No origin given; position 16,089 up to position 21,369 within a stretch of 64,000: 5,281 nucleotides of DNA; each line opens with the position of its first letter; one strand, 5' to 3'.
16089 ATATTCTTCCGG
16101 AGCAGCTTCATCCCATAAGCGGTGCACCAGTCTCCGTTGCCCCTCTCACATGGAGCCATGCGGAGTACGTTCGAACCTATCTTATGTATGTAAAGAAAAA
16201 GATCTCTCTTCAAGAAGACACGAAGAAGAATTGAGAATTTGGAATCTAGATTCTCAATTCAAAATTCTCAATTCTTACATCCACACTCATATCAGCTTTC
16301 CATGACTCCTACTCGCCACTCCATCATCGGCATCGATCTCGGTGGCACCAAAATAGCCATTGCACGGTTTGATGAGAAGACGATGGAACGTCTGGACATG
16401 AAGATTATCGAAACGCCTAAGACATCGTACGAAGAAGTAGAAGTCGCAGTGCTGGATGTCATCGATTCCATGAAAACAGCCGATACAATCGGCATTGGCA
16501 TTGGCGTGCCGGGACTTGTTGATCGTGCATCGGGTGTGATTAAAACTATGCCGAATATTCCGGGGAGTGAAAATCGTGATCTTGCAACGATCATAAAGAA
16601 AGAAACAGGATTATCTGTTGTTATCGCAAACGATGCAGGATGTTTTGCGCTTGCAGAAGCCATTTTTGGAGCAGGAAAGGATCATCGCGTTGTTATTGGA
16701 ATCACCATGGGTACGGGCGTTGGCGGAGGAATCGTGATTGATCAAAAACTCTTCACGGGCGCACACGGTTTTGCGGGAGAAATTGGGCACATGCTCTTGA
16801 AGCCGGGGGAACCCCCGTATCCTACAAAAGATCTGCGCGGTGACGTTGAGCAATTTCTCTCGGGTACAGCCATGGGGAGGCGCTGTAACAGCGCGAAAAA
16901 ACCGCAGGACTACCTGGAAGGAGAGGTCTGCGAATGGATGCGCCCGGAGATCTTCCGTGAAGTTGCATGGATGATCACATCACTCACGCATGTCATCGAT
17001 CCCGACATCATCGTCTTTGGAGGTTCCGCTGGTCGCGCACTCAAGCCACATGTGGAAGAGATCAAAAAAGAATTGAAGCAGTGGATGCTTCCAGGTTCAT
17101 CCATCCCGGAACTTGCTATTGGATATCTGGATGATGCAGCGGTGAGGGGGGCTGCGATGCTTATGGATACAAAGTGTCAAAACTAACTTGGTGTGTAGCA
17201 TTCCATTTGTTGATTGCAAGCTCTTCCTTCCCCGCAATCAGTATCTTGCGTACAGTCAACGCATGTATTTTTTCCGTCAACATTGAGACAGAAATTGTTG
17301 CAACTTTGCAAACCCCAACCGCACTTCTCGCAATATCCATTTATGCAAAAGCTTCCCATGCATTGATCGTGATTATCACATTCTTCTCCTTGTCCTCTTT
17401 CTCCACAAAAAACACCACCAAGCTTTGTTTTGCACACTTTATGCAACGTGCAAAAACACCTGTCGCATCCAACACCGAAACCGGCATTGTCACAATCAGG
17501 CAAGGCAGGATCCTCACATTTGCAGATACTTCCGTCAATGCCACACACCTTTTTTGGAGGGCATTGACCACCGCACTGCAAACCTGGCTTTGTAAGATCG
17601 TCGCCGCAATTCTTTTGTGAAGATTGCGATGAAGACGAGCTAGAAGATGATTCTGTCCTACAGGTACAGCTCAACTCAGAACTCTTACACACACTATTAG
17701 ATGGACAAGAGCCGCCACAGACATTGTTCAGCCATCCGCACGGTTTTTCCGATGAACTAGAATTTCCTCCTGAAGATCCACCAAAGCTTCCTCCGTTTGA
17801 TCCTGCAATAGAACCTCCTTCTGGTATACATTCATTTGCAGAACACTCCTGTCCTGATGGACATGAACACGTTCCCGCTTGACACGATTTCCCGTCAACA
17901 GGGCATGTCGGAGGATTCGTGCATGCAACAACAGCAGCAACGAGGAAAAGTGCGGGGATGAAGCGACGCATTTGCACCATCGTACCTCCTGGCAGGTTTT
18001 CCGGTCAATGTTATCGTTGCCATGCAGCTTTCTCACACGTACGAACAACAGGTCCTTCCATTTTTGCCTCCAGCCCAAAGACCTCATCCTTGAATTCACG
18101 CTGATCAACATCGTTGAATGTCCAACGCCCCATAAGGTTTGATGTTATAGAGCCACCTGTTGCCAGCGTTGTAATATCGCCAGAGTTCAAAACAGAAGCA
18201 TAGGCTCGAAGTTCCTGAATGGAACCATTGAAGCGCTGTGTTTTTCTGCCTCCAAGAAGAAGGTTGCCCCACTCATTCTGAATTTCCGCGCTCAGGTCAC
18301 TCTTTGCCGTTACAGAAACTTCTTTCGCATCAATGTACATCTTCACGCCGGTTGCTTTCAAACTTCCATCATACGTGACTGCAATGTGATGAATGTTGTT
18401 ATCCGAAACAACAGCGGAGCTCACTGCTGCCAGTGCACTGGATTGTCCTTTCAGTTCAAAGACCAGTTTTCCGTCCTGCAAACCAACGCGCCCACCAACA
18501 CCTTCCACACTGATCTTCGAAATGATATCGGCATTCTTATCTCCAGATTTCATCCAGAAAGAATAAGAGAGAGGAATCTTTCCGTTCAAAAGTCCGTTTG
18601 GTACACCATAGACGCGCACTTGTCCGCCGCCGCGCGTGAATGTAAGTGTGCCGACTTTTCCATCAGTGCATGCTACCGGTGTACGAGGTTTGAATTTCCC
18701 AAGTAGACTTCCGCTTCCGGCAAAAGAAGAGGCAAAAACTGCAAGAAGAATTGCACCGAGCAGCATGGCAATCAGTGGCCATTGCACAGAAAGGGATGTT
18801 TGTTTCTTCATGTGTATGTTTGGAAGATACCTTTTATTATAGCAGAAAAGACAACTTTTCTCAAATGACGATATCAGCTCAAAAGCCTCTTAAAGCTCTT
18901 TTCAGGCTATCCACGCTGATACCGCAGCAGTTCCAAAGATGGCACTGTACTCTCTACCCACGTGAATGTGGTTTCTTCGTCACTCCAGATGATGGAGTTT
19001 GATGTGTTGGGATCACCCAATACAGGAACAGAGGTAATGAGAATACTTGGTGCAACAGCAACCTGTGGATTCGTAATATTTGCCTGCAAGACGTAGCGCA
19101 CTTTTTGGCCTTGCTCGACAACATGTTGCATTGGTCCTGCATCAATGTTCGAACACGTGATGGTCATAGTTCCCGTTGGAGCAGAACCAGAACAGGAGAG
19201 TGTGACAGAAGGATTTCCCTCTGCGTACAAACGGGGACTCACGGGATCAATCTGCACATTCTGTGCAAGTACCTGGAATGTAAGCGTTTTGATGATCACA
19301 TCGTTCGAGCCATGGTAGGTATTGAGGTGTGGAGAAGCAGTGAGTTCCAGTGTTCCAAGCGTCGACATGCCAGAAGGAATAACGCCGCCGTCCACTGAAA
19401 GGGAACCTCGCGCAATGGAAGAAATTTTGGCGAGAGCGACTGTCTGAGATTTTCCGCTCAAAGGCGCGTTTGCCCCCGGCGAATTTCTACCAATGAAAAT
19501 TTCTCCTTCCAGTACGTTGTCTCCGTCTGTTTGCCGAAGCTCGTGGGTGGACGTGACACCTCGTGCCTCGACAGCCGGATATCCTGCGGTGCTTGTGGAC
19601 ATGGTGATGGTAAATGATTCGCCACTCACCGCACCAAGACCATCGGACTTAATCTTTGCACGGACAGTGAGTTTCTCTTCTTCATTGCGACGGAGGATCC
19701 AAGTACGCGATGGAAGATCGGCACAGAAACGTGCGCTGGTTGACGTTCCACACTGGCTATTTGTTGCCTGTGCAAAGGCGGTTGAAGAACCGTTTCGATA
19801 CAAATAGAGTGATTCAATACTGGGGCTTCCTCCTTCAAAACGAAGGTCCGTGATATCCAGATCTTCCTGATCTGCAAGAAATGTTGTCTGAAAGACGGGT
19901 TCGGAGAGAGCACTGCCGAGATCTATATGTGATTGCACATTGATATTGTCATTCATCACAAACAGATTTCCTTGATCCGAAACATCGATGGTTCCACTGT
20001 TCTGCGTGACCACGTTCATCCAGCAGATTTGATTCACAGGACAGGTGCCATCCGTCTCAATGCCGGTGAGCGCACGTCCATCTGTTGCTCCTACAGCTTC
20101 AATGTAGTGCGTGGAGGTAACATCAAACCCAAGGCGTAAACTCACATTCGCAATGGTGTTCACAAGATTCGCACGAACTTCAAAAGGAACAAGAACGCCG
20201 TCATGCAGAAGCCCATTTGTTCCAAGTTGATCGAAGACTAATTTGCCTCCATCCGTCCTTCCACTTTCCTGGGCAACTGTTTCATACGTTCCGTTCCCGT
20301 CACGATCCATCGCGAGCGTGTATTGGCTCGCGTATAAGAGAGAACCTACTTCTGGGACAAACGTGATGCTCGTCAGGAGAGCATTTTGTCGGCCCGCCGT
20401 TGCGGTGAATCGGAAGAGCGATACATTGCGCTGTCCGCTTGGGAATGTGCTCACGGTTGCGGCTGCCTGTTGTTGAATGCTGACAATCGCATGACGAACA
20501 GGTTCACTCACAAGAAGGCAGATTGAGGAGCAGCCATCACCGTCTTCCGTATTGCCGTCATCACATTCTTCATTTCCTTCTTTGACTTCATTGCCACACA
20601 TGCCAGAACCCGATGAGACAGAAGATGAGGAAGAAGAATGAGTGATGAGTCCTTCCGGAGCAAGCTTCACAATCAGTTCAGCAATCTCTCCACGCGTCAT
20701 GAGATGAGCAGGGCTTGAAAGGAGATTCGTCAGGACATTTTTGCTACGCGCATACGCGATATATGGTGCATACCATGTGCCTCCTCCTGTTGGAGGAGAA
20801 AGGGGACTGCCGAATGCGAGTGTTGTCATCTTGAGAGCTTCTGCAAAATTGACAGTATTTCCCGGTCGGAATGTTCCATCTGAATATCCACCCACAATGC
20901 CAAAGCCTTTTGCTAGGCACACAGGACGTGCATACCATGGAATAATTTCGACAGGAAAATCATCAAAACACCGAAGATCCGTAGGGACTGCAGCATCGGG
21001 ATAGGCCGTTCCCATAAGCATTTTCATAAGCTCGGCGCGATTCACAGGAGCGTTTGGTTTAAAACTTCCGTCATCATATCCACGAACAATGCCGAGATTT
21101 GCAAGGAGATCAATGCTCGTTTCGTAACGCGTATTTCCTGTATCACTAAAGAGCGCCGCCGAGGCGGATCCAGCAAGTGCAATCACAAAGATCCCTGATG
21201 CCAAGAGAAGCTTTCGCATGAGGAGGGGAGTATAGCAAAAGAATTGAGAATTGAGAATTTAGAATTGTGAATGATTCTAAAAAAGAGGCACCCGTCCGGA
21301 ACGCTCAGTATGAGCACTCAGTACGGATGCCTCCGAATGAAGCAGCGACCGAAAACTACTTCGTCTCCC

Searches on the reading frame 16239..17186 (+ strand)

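Call 40: search_protein_families(library=pfam, proteins=[window:16239-17186:+], max_evalue=0.001)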
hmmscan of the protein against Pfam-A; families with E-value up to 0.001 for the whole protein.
window:16239-17186:+ (315 aa): 1 family
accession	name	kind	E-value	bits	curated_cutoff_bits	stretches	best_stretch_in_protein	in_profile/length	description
PF00480.26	ROK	-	9.8e-56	189.9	22.9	1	30-311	2-293/294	ROK family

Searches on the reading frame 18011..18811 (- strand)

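Call 20: search_protein_families(library=pfam, proteins=[window:18011-18811:-], max_evalue=0.001)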
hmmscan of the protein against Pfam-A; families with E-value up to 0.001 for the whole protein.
window:18011-18811:- (266 aa): 2 families
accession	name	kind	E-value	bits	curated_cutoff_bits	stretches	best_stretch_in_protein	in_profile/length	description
PF13385.13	Laminin_G_3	-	1.4e-16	61.5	27.6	1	71-213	10-150/151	Concanavalin A-like lectin/glucanases superfamily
PF02210.31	Laminin_G_2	-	8.5e-06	26.7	22.9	1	109-202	23-122/126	Laminin G domain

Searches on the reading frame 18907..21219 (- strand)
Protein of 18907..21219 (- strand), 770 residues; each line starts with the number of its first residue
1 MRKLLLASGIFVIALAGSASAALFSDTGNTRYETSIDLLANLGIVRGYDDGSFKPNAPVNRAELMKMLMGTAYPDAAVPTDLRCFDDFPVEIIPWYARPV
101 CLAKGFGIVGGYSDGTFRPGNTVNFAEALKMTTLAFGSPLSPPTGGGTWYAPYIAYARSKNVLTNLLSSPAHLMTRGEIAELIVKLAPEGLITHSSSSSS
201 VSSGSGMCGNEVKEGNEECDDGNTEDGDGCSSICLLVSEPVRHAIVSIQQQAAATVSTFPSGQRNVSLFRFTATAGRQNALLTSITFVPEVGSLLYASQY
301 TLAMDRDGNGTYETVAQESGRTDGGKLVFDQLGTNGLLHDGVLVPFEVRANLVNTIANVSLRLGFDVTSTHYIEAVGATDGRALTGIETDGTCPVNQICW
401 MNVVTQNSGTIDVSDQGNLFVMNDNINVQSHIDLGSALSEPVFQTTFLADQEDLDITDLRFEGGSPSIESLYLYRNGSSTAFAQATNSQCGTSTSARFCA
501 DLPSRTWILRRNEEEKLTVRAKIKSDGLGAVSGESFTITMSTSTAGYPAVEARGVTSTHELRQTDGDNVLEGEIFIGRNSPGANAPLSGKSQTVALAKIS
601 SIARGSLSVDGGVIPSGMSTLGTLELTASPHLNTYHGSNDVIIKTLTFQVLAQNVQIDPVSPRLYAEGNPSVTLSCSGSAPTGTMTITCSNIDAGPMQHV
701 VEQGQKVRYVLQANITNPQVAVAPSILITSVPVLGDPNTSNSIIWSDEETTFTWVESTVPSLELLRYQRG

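Call 20: search_protein_families(library=pfam, proteins=[window:18907-21219:-], max_evalue=0.001)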
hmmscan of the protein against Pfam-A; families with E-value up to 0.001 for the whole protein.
window:18907-21219:- (770 aa): 2 families
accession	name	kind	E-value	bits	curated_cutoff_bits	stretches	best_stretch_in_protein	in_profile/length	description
PF00395.25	SLH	-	1.8e-21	76.3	20.8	2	24-64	2-43/44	S-layer homology domain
PF13948.11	DUF4215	-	7.4e-05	23.4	27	1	207-234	20-46/47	Domain of unknown function (DUF4215)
